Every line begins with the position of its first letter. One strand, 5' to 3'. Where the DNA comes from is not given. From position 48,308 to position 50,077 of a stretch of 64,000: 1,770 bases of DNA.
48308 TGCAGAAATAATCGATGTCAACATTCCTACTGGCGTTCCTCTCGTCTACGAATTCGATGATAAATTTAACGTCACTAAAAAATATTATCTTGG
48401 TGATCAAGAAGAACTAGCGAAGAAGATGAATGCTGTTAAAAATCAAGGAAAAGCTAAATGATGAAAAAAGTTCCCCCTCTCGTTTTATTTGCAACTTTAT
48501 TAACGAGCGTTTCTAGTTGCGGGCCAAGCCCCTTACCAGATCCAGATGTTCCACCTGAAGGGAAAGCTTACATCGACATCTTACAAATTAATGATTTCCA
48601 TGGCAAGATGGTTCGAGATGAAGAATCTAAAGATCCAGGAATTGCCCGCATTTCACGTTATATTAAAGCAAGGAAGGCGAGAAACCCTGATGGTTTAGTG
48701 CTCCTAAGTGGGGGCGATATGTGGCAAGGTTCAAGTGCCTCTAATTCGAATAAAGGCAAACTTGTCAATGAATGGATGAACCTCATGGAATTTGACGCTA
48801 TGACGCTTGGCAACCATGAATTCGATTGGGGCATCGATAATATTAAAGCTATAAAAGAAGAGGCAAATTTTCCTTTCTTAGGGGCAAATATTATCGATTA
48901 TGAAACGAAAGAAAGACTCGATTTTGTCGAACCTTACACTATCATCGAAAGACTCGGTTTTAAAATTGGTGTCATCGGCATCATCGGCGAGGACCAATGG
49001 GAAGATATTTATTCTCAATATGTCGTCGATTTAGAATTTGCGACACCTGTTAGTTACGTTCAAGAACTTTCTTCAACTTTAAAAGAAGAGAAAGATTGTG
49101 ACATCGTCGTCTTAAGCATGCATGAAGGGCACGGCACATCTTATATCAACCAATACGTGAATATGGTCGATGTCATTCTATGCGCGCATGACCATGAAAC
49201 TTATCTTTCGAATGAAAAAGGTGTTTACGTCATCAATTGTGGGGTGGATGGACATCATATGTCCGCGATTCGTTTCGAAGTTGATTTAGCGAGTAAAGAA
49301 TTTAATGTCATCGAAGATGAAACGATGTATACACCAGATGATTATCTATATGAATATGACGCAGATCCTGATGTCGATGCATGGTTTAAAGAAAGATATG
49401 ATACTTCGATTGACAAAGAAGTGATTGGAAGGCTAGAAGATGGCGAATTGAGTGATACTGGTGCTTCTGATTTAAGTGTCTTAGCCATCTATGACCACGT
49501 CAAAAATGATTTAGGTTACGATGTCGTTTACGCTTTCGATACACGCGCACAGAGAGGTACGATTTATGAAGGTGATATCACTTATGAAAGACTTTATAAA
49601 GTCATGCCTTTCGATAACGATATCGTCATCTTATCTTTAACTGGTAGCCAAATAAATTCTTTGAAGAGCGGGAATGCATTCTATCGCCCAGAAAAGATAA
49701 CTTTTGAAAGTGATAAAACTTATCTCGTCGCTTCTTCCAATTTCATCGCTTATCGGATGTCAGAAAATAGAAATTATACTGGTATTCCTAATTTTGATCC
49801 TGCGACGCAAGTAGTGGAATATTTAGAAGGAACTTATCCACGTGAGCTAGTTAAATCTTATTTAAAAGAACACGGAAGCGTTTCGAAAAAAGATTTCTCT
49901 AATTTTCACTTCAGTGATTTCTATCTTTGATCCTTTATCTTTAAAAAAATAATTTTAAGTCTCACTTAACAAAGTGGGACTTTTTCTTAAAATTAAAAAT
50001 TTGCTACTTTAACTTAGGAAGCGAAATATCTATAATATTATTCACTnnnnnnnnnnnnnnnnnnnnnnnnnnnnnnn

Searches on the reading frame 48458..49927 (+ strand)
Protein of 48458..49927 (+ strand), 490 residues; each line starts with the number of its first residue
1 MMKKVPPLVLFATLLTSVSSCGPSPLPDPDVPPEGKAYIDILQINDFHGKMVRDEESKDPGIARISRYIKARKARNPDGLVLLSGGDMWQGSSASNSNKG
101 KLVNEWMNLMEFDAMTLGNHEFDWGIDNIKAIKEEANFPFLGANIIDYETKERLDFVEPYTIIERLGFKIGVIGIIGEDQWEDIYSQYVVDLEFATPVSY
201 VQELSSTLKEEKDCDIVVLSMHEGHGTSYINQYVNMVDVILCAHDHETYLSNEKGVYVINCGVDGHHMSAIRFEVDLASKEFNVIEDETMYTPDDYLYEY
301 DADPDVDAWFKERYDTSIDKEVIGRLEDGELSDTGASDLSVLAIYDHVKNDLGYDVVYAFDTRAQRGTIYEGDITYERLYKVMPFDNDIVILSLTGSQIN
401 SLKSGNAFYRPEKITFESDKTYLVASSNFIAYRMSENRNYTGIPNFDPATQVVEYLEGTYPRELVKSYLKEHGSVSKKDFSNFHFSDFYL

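Call 80: search_protein_families(library=pfam, proteins=[window:48458-49927:+], max_evalue=0.001)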
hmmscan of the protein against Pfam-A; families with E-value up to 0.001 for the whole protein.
window:48458-49927:+ (490 aa): 2 families
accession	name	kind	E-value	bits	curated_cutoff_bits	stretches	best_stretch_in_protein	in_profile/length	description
PF00149.33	Metallophos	-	5.4e-09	37.2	21.5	1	41-247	3-190/191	Calcineurin-like phosphoesterase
PF02872.23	5_nucleotid_C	-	5.6e-08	33.5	23.6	1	364-400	47-83/158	5'-nucleotidase, C-terminal domain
